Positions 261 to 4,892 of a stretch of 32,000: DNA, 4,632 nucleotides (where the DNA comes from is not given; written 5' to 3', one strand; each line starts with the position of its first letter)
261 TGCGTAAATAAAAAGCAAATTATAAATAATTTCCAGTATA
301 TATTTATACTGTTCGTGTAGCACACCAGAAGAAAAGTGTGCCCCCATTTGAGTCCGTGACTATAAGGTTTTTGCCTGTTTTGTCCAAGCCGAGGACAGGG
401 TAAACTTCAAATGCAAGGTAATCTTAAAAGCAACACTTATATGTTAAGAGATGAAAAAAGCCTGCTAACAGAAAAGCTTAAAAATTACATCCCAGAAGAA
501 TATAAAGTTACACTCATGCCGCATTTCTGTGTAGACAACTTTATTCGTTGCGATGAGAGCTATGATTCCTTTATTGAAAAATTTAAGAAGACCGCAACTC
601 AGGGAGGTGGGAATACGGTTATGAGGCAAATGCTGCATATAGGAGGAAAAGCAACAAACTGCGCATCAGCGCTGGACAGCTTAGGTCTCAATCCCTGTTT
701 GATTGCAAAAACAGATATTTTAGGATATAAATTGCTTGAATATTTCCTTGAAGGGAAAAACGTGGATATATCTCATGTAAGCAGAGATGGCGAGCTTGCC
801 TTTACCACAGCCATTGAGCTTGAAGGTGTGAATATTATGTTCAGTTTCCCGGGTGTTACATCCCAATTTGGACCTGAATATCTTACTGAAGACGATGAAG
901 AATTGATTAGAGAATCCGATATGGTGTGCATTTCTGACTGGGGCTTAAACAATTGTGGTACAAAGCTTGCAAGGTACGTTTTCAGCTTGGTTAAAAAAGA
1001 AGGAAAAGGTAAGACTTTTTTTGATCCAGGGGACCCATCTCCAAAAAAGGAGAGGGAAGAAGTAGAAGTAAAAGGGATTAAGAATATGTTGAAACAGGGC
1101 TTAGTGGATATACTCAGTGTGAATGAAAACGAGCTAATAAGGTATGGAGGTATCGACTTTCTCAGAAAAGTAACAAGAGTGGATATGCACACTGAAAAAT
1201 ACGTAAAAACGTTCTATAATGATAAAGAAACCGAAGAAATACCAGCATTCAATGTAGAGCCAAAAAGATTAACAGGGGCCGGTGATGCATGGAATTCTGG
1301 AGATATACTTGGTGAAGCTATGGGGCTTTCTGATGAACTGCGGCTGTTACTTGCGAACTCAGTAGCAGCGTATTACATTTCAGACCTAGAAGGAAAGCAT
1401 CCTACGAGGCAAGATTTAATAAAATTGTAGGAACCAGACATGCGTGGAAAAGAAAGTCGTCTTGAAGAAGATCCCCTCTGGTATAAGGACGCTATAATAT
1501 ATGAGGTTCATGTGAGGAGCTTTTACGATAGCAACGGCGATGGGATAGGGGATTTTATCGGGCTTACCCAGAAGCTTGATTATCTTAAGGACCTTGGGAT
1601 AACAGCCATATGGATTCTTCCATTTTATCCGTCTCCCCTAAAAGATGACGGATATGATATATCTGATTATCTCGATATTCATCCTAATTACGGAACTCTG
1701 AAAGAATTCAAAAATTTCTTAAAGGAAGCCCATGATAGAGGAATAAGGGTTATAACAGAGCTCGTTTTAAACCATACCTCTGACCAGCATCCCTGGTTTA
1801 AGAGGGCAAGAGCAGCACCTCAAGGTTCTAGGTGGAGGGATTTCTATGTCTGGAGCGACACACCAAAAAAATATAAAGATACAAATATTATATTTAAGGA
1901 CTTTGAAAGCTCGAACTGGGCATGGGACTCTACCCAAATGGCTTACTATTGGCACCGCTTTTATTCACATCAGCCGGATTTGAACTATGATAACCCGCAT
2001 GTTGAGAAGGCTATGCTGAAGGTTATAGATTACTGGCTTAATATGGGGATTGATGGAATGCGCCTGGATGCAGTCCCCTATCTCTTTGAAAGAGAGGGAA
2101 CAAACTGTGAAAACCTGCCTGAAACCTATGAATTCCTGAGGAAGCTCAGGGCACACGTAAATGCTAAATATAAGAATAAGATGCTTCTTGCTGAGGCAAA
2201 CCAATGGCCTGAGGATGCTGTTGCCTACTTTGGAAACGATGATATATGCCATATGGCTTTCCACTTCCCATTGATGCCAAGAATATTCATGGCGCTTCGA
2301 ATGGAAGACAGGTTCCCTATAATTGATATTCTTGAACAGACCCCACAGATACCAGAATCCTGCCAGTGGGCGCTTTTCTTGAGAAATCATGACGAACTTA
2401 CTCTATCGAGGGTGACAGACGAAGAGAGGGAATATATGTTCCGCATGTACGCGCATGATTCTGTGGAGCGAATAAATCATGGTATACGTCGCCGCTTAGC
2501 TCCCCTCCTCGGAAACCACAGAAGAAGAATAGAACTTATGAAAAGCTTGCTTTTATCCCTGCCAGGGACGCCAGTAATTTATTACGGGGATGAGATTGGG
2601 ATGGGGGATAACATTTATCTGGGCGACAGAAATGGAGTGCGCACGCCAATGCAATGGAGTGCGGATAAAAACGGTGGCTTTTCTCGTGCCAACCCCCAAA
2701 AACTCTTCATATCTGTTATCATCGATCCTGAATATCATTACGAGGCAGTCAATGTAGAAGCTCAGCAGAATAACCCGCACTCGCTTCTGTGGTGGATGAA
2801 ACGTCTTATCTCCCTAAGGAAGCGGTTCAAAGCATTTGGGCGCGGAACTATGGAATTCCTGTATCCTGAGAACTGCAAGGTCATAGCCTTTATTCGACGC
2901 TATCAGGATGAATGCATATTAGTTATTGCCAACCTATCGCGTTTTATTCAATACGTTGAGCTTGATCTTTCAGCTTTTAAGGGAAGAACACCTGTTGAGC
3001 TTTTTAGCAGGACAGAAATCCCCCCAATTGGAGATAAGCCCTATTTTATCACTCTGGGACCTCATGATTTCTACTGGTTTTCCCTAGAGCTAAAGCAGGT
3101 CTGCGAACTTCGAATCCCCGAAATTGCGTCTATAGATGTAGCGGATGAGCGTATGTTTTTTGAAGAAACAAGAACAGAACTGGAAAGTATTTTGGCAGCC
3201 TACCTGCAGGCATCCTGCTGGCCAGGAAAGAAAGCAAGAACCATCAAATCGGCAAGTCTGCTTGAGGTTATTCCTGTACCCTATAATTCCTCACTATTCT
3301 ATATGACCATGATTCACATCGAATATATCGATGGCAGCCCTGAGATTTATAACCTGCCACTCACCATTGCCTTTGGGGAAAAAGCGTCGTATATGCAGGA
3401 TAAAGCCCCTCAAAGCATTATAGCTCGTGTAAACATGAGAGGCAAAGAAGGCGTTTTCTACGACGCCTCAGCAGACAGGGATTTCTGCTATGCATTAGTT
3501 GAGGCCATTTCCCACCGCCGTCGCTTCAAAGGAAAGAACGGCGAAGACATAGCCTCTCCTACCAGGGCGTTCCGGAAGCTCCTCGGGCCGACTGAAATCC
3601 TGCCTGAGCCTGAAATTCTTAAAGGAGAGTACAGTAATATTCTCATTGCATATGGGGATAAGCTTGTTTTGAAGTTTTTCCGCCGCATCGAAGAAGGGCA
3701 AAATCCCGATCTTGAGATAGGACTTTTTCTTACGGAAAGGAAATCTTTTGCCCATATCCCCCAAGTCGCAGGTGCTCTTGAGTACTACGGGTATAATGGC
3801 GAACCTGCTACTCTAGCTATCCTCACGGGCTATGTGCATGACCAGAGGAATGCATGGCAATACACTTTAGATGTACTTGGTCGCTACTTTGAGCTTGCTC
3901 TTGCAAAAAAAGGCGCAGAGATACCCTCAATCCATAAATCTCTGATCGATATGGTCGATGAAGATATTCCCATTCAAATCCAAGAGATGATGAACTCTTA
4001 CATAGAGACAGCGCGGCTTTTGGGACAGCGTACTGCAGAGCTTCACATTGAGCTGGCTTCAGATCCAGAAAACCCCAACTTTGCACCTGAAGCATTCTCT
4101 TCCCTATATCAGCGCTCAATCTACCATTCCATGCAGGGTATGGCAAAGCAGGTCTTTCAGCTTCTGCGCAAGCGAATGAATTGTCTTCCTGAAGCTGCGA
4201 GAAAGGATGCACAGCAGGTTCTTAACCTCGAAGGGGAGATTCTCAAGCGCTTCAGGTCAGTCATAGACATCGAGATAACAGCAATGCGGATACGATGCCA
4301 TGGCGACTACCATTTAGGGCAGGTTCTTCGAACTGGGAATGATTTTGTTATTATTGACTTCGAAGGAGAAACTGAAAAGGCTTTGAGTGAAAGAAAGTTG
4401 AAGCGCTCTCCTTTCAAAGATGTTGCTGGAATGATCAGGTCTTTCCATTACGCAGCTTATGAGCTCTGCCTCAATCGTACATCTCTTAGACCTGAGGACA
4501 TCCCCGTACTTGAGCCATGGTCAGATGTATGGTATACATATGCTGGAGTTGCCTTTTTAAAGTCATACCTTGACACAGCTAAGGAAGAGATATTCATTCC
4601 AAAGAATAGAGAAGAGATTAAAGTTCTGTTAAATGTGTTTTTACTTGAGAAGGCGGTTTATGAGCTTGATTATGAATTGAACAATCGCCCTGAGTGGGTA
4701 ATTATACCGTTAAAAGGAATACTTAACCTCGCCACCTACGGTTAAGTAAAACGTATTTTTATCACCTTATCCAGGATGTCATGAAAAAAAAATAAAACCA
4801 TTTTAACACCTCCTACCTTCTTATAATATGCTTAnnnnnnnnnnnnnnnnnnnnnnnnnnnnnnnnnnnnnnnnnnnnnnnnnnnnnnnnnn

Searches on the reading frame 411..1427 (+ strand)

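Call 5: search_protein_families(library=pfam, proteins=[window:411-1427:+], max_evalue=0.001)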
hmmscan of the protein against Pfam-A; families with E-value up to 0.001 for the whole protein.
window:411-1427:+ (339 aa): 2 families
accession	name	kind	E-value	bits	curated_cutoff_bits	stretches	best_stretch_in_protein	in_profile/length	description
PF00294.29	PfkB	-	1.4e-12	48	25.8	1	64-242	20-194/302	pfkB family carbohydrate kinase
PF25270.1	Khk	-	3.4e-08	33.5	35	1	254-336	278-358/365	Prokaryotic ketohexokinase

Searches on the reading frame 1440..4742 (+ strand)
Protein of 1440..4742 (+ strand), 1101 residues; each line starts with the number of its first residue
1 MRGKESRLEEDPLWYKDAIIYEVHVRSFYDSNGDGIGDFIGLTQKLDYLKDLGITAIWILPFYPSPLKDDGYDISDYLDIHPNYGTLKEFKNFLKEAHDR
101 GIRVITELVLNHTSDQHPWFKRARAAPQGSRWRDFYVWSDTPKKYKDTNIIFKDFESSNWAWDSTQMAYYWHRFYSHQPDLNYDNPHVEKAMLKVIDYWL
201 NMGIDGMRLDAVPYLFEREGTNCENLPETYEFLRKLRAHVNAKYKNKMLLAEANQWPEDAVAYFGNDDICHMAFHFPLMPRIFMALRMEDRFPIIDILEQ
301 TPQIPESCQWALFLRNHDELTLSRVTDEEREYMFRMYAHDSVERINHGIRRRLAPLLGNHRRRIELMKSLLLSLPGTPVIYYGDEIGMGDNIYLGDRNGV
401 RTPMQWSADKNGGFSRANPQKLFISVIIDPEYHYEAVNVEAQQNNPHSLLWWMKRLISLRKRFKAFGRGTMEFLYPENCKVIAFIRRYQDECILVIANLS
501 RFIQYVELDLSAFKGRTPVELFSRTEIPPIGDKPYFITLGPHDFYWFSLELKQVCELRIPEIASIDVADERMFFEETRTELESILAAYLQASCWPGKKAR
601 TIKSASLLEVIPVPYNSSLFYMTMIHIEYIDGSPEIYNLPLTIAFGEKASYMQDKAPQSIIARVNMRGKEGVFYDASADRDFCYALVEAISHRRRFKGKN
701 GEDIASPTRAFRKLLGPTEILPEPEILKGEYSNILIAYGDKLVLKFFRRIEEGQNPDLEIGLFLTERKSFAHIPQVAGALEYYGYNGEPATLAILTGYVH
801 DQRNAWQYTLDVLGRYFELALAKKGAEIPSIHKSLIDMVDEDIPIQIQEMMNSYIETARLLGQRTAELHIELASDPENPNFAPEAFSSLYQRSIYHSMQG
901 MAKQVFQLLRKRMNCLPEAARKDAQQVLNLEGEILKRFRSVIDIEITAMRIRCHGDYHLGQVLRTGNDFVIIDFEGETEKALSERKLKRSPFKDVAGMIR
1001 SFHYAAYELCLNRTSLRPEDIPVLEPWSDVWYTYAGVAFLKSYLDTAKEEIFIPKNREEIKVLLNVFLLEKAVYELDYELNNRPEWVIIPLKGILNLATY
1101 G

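Call 5: search_protein_families(library=pfam, proteins=[window:1440-4742:+], max_evalue=0.001)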
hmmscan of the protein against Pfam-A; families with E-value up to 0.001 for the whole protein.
window:1440-4742:+ (1101 aa): 3 families
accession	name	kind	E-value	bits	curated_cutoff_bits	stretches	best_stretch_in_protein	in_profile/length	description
PF00128.31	Alpha-amylase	-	1.7e-99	334.5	22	1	25-466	4-443/446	Alpha amylase, catalytic domain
PF16657.11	Malt_amylase_C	-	4.6e-28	97.5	27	1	469-546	1-75/75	Maltogenic Amylase, C-terminal domain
PF01636.29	APH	-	0.00077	19.7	23.2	0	906-975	118-195/239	Phosphotransferase enzyme family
